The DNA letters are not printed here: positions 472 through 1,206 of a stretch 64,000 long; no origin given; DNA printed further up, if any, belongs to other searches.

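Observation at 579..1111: Reverse-strand glycine-zipper moron wedged between tail chaperone and tape measure genes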

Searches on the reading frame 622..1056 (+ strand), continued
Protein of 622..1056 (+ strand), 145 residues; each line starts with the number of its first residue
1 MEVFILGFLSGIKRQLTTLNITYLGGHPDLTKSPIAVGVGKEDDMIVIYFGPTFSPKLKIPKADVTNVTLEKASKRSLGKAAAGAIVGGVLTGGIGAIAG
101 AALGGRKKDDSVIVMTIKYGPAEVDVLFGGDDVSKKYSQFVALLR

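Call 24: predict_structure(alignment_id=A1)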
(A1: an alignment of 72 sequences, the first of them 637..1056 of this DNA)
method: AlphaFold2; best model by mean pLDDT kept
length: 140 residues; sequences in the alignment: 72
mean_pLDDT: 80.0   pTM: 0.67
mean pLDDT of the five models: 80.0, 77.6, 76.5, 74.8, 74.2
residues with pLDDT >= 90: 77; 70-90: 24; 50-70: 15; < 50: 24
segments of 3 or more residues with pLDDT < 50: 71-80, 88-92, 95-100
pLDDT, mean of each block of 10 residues (from residue 1): 71 92 91 94 89 95 84 47 46 48 81 96 92 93
secondary structure, 60 per line:
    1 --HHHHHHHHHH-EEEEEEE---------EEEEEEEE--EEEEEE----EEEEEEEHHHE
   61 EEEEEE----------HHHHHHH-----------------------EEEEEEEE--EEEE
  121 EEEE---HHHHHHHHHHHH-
elements in order: H3-12 E14-20 E30-37 E40-45 E50-56 E60-66 H77-83 E107-114 E117-124 H128-139

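Call 25: find_related_loci(query=A1, collection=viral_contigs, flank=7000)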
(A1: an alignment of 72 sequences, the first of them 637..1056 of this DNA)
Query A1 (140 aa) in viral_contigs; peptide patterns used: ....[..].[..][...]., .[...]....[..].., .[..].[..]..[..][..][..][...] (x = any residue, [..] = any of these).
354 stretches matched a pattern; 51 encode a relative of the query (tblastn E <= 1e-3); 51 distinct loci.
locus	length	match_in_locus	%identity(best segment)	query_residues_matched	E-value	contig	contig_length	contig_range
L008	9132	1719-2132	44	9-139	3e-23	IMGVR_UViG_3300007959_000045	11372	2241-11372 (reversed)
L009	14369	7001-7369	39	9-139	3e-20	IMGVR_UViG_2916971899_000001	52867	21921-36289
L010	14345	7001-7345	46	14-140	6e-20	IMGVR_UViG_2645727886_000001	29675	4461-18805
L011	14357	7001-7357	38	13-139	1e-18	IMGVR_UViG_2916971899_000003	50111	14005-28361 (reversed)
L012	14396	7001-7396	35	2-140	2e-17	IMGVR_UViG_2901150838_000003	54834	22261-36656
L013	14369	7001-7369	35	9-139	8e-16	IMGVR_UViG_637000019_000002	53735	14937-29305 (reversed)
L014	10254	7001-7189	54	75-139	9e-15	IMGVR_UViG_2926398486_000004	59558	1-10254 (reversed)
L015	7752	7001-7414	35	1-139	1e-13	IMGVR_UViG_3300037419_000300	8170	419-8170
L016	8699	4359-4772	37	1-139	2e-13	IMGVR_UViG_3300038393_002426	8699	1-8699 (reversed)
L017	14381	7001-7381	45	14-137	2e-13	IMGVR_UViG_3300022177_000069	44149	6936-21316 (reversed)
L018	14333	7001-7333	46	15-123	2e-12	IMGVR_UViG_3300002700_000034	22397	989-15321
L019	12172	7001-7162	54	60-113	3e-12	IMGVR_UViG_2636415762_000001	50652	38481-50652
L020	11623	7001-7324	37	1-106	6e-12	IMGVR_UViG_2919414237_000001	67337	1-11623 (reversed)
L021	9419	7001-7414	33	1-139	5e-11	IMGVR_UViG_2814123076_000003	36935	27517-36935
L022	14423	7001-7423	30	1-139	1e-10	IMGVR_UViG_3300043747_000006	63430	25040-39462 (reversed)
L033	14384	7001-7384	40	16-139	2e-7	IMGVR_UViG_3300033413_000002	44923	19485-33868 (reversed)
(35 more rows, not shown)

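Call 27: find_related_loci(query=A1, collection=genome_contigs, flank=7000)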
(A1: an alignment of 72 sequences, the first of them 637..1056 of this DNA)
Query A1 (140 aa) in genome_contigs; peptide patterns used: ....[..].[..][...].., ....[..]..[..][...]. (x = any residue, [..] = any of these).
453 stretches matched a pattern; 44 encode a relative of the query (tblastn E <= 1e-3); 44 distinct loci.
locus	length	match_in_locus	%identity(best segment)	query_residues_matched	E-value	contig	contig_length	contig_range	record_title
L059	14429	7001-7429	63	1-140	1e-45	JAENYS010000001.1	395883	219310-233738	MAG: Desulfoscipio geothermicus isolate BL5_bin.4 BL5_bin4_NODE_11_length_395883_cov_85.729658, whole genome shotgun seq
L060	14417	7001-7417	55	1-140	4e-35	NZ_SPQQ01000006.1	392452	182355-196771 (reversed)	Desulfosporosinus fructosivorans strain 63.6F NODE_6_length_392452_cov_34.413551, whole genome shotgun sequence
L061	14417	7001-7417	51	1-140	1e-29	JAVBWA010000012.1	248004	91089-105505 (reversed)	MAG: Syntrophomonas sp. isolate ZNE14_Bin50 all_Scaff003851, whole genome shotgun sequence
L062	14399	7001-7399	44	11-139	1e-25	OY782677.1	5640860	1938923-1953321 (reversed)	MAG: Bacteroidales bacterium isolate 20de20eb-1543-480f-a7de-dbc982fee115 genome assembly, chromosome: 1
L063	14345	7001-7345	44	13-139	5e-25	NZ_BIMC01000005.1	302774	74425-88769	Paenibacillus glucanolyticus NBRC 15330 PGL02S_CON000005, whole genome shotgun sequence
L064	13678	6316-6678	36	8-136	5e-22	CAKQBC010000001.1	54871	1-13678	MAG: uncultured Bacillus sp. isolate REFINED_METABAT215_TOP10_CONTIGS_1500_ASSEMBLY_K77_MERGED__Hadza_MoBio_hadza-A-D_E_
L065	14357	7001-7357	46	14-139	1e-20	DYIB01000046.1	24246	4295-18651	MAG TPA_asm: Uliginosibacterium gangwonense isolate TT109_67_14 Afr_mines_TT109_504_length_24246_cov_12_800132, whole ge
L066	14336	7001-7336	41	16-139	2e-20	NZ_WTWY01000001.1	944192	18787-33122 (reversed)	Paenibacillus sp. USDA918EY NODE_1_length_944192_cov_244.802986, whole genome shotgun sequence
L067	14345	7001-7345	46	14-140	6e-20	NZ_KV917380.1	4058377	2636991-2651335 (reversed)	Shouchella oshimensis strain DSM 18940 Scaffold1, whole genome shotgun sequence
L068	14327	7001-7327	42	1-111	6e-20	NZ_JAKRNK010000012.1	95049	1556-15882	Paenibacillus sp. ACRRX NODE_12_length_95049_cov_21.133501_pilon, whole genome shotgun sequence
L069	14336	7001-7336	43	1-114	9e-20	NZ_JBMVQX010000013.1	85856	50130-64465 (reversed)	Myroides sp. C15-4 NODE_13_length_85856_cov_141.597034, whole genome shotgun sequence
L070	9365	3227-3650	51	1-140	7e-23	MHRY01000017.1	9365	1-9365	MAG: Candidatus Taylorbacteria bacterium RIFCSPLOWO2_01_FULL_45_34b rifcsplowo2_01_scaffold_31061, whole genome shotgun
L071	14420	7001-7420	50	4-140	4e-18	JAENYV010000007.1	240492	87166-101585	MAG: Dethiobacter alkaliphilus isolate BL5_bin.7 BL5_bin7_NODE_26_length_240492_cov_23.198514, whole genome shotgun sequ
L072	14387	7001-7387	39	15-140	8e-15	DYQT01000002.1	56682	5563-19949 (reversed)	MAG TPA_asm: Draconibacterium orientale isolate SulCav_GS10_10_7_44_10 SulCav_GS10_10_190_length_56682_cov_6_839652, who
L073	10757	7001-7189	54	75-139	9e-15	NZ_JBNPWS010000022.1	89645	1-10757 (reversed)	Paenibacillus sp. DS2015 Ga0466927_22, whole genome shotgun sequence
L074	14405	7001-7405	39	1-135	2e-14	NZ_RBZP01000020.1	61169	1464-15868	Oceanobacillus halophilus strain DSM 23996 NODE_20_length_61169_cov_131.397, whole genome shotgun sequence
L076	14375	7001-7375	47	12-140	5e-14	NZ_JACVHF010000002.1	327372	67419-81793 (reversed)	Heliobacterium chlorum strain DSM 3682 NODE_2_length_327372_cov_11.2013, whole genome shotgun sequence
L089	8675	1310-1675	33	13-139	7e-10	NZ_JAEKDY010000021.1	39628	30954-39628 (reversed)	Heyndrickxia sporothermodurans strain DSM 10599 NODE_21_length_39628_cov_57.9578, whole genome shotgun sequence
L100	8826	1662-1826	35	85-138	2e-5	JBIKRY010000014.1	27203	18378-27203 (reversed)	MAG: Bernardetiaceae bacterium isolate ME2015-06-19_3300044640_group6_bin139 Rohwer_bin614_scaffold_818_c1, whole genome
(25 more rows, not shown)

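Call 29: fold_search(model_id=the predicted structure, library=pdb)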
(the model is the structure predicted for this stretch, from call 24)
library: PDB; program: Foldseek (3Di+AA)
matches with E <= 10: 578; with E <= 0.001: 0
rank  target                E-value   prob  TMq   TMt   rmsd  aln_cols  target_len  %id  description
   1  4dx9_g                7.1e-03  1.00  0.53  0.58   8.4       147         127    7  ICAP1 in complex with integrin beta 1 cytoplasmic tail (released 2013-01-09)
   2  1x11_B                9.4e-03  1.00  0.48  0.55   8.7       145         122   11  X11 PTB DOMAIN (released 1998-01-14)
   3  4dx9_e                1.1e-02  1.00  0.53  0.59   4.7       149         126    7  ICAP1 in complex with integrin beta 1 cytoplasmic tail (released 2013-01-09)
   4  1aqc_B                1.3e-02  1.00  0.48  0.54   9.9       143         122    8  X11 PTB DOMAIN-10MER PEPTIDE COMPLEX (released 1997-12-24)
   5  2cy5                  1.4e-02  1.00  0.50  0.53   6.4       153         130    8  Crystal structure of phosphotyrosine binding (PTB) domain of epidermal growth factor receptor pathway substrate-8 (EPS8) (released 2006-01-04)
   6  4dx9_Y                1.7e-02  1.00  0.53  0.57   8.8       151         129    7  ICAP1 in complex with integrin beta 1 cytoplasmic tail (released 2013-01-09)
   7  3dxc_C                1.7e-02  1.00  0.49  0.55   4.7       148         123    7  Crystal structure of the intracellular domain of human APP in complex with Fe65-PTB2 (released 2008-09-16)
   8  5ukl_A                1.7e-02  1.00  0.44  0.11   8.7       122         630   11  Human GRK2 in complex with Gbetagamma subunits and CCG222886 (14bd) (released 2017-04-05)
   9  3dxc_A                1.8e-02  1.00  0.48  0.51   9.8       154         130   10  Crystal structure of the intracellular domain of human APP in complex with Fe65-PTB2 (released 2008-09-16)
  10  3dxd_A                2.0e-02  1.00  0.50  0.53   5.0       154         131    9  Crystal structure of the intracellular domain of human APP (T668E mutant) in complex with Fe65-PTB2 (released 2008-09-16)
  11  5nqh_D                2.0e-02  1.00  0.47  0.52   7.7       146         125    8  Structure of the human Fe65-PTB2 homodimer (released 2017-05-03)
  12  2cy4                  2.0e-02  1.00  0.50  0.53   9.0       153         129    8  Crystal structure of phosphotyrosine binding (PTB) domain of epidermal growth factor receptor pathway substrate-8 (EPS8) (released 2006-01-04)
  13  3voq_B                2.1e-02  1.00  0.48  0.59   8.9       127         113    9  Crystal structure of the pleckstrin homology domain of human Sin1, a TORC2 subunit (released 2012-04-11)
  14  2ela_B                2.1e-02  1.00  0.51  0.51   5.5       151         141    9  Crystal Structure of the PTB domain of human APPL1 (released 2007-05-29)
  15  9pvg_B                2.2e-02  1.00  0.51  0.56   5.9       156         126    8  Co-crystal structure of two CCM2 PTB domains bound to a KRIT1 peptide encompassing NPxF2 and NPxF3 (released 2026-01-28)
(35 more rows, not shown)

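Call 34: search_dna_similar(query=window:637-1056:+, collection=phages, mode=protein, max_rows=40, max_evalue=0.001)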
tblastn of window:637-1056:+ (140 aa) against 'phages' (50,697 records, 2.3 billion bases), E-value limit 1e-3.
No match.

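Call 35: search_dna_similar(query=P0041, collection=phages, mode=protein, max_rows=30, max_evalue=0.001)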
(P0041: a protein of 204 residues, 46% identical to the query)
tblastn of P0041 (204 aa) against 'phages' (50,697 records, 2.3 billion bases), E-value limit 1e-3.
No match.

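Call 38: search_protein_families(library=pfam, proteins=[L016:4836-7442:-, L070:3653-5494:+, L100:2413-4629:+, L089:1731-3020:+, L033:7405-8802:+], max_evalue=0.01)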
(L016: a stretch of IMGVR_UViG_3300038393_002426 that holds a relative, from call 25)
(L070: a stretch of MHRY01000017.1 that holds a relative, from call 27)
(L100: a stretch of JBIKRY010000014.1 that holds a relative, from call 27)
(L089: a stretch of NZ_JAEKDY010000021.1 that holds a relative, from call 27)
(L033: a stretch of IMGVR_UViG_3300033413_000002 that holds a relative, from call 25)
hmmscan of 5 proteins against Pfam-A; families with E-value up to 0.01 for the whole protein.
L016:4836-7442:- (868 aa): 0 families

L070:3653-5494:+ (613 aa): 1 family
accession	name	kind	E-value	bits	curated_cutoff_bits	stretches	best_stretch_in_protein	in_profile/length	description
PF13620.12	CarboxypepD_reg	-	0.0091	16.8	32.3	0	576-601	46-72/82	Carboxypeptidase regulatory-like domain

L100:2413-4629:+ (738 aa): 2 families
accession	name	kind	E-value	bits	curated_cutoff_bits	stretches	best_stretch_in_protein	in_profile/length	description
PF00593.30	TonB_dep_Rec_b-barrel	-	5.6e-17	63.2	27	1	256-700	25-436/436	TonB dependent receptor-like, beta-barrel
PF07715.20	Plug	-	4.8e-15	56.4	23.9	1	59-168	3-107/107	TonB-dependent Receptor Plug Domain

L089:1731-3020:+ (429 aa): 2 families
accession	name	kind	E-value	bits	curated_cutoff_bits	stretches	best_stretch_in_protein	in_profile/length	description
PF00565.23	SNase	-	2e-27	96.2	21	1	237-343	2-107/107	Staphylococcal nuclease homologue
PF05901.16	Excalibur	-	7.3e-14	52.3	22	1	393-428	1-36/36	Excalibur calcium-binding domain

L033:7405-8802:+ (465 aa): 8 families
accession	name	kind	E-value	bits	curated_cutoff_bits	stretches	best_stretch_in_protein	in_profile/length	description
PF07693.20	KAP_NTPase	-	5.6e-09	36.1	20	1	28-259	24-218/293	KAP family P-loop domain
PF13401.12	AAA_22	-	1.9e-06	28.6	27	0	146-207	43-105/130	AAA domain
PF13191.12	AAA_16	-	1.2e-05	26.4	32.6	1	30-201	30-147/167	AAA ATPase domain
PF24883.2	NPHP3_N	-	2.2e-05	25.2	24.8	0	10-97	7-95/164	Nephrocystin 3, N-terminal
PF04665.18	Pox_A32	-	6.3e-05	23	22.8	1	13-97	2-82/242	Poxvirus A32 protein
PF01637.24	ATPase_2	-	0.00097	19.4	33.2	1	21-197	17-121/225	ATPase domain predominantly from Archaea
PF00004.35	AAA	-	0.0012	19.7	21.2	0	178-224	50-102/131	ATPase family associated with various cellular activities (AAA)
PF12775.13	AAA_7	-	0.0016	18.5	25.8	0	21-63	30-72/181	P-loop containing dynein motor region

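Call 47: search_protein_representatives(alignment_id=A1)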
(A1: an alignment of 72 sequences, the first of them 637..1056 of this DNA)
Query: 72 sequences, 181 profile positions. Proteins with E-value up to 0.001 (for the whole library): 1396; up to 1e-10: 255; up to 1e-30: 63. The best 150 are listed.
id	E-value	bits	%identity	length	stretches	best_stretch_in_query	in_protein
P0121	1.7e-49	184.4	-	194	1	1-179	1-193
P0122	8.5e-49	182.2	-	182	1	1-180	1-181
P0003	2.0e-48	181.0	-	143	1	1-138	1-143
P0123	4.1e-47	176.7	-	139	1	1-138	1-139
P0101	2.4e-45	171.0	-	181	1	14-180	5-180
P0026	1.8e-44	168.1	-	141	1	1-138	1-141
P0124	6.2e-44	166.4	-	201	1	1-178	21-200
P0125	1.8e-43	164.9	-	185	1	12-179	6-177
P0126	1.9e-42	161.5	-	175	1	6-138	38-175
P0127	2.8e-42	160.9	-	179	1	12-180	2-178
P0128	4.6e-41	157.0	-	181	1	9-179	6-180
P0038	1.3e-40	155.5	-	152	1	1-137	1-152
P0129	3.8e-40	154.0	-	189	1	14-179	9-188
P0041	1.1e-39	152.5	-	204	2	6-138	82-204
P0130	8.6e-39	149.6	-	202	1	1-179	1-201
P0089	8.2e-37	143.1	-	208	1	8-136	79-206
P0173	1.8e-30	122.5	-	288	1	16-146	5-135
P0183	1.5e-28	116.2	-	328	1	8-137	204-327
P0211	6.7e-23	97.8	-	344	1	10-138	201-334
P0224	2.4e-21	92.7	-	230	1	32-134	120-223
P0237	3.6e-20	88.9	-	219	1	12-137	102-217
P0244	1.8e-19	86.7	-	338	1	11-180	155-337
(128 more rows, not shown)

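Call 48: find_encoding_contigs(protein=P0006, flank=6000, max_places=2)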
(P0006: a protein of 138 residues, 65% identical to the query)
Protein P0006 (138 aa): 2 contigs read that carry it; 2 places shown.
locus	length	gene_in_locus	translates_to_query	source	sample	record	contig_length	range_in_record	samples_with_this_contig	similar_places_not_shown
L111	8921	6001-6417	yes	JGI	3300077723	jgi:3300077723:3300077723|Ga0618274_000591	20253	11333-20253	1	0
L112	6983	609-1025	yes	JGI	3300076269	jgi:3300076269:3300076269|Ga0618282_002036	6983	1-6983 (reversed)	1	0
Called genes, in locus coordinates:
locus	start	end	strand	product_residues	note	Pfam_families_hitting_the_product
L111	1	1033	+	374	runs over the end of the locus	-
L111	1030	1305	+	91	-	-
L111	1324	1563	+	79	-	PF10779:XhlA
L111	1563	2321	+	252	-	PF01510:Amidase_2, PF09374:PG_binding_3 (faint), PF01471:PG_binding_1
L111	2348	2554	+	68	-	-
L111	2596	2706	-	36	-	-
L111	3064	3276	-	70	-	-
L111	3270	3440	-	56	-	-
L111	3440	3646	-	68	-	PF12844:HTH_19 (weak), PF13443:HTH_26, PF01381:HTH_3, PF13560:HTH_31 (weak)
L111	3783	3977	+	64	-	-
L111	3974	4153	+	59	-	-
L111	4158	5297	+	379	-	PF01580:FtsK_SpoIIIE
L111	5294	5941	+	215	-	-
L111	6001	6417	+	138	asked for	PF27000:PH_gly_zipper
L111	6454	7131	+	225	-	-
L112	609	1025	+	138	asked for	PF27000:PH_gly_zipper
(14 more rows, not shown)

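Call 49: find_encoding_contigs(protein=P0009, flank=6000, max_places=2)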
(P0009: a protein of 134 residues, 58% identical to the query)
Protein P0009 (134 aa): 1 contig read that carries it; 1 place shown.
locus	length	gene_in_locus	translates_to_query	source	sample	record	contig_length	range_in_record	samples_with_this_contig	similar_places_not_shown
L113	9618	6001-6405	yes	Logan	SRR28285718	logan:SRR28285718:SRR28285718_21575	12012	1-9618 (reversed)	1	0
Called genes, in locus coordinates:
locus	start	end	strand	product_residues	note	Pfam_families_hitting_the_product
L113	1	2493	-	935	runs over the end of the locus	PF01555:N6_N4_Mtase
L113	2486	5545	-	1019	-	PF04851:ResIII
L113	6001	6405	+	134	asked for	PF27000:PH_gly_zipper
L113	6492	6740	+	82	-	PF09954:DUF2188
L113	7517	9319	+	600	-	PF04851:ResIII, PF00270:DEAD (weak), PF18766:SWI2_SNF2 (weak), PF00271:Helicase_C (weak)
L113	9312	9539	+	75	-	-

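Call 50: find_encoding_contigs(protein=P0042, flank=6000, max_places=2)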
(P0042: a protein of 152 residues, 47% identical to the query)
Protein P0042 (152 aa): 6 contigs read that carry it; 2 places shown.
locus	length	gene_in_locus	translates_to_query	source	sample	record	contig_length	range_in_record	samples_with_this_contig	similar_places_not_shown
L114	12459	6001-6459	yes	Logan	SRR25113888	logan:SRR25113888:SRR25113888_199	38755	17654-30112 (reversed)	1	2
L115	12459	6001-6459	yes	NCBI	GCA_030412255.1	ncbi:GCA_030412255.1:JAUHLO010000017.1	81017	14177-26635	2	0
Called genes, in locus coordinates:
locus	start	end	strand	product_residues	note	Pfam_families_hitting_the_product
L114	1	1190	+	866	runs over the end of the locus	PF05183:RdRP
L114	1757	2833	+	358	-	PF02498:Bro-N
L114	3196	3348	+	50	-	-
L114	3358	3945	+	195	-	-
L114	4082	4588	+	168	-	PF02452:PemK_toxin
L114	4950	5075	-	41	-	-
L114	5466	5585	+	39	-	-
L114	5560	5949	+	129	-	PF01844:HNH (weak)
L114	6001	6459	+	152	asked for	PF27000:PH_gly_zipper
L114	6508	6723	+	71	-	-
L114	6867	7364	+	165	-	PF05119:Terminase_4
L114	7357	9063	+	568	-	PF03354:TerL_ATPase, PF20441:TerL_nuclease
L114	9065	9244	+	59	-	-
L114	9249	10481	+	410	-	PF04860:Phage_portal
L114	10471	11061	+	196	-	PF04586:Peptidase_S78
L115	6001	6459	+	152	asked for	PF27000:PH_gly_zipper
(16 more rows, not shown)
